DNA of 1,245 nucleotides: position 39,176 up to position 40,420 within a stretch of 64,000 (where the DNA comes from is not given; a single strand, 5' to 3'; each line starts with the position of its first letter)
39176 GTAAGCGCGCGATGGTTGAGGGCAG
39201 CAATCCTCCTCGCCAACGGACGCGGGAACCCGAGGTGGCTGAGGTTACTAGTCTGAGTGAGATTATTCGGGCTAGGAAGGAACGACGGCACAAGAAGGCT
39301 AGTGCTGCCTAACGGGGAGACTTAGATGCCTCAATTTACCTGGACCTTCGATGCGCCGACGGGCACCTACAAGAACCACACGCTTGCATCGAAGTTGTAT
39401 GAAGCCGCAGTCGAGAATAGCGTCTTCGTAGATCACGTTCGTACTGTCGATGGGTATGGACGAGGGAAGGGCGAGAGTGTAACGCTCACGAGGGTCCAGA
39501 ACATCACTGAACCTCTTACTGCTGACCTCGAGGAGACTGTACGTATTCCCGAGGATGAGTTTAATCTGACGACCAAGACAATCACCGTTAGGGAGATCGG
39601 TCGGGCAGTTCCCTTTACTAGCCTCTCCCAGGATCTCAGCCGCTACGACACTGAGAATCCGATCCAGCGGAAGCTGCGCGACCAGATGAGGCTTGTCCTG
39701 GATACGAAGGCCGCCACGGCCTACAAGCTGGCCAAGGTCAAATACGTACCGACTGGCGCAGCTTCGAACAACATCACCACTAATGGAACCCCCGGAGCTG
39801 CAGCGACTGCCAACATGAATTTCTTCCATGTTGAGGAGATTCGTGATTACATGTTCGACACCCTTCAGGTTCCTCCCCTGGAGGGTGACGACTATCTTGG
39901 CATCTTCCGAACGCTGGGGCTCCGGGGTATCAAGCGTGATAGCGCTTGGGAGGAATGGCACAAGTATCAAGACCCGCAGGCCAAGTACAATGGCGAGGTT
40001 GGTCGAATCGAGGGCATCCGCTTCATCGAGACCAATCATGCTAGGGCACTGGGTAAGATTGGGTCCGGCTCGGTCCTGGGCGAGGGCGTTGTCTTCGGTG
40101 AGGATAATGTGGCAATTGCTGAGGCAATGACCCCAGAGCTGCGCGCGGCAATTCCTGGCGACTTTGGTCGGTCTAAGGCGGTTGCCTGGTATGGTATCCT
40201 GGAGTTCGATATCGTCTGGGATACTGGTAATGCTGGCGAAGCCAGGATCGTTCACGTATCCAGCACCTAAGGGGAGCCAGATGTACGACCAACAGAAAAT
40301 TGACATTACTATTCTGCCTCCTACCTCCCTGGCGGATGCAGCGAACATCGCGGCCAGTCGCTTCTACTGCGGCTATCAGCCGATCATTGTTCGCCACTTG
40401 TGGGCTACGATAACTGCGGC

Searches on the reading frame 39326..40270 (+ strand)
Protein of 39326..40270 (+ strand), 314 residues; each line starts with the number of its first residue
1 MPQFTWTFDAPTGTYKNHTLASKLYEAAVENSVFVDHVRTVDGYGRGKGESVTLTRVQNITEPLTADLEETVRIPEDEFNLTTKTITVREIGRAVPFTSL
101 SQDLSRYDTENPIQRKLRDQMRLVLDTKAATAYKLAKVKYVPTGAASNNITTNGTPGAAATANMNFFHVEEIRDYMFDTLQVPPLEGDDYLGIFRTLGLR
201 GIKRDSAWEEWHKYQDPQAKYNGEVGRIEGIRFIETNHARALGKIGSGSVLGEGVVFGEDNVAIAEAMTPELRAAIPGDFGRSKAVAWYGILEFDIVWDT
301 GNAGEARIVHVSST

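Call 17: search_protein_families(library=phrogs, proteins=[window:39326-40270:+], max_evalue=0.001)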
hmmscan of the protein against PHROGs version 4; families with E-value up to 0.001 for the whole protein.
window:39326-40270:+ (314 aa): 1 family
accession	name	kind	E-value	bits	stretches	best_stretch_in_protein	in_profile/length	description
phrog_1357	-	head and packaging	2e-14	54.3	1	49-247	65-268/356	major head protein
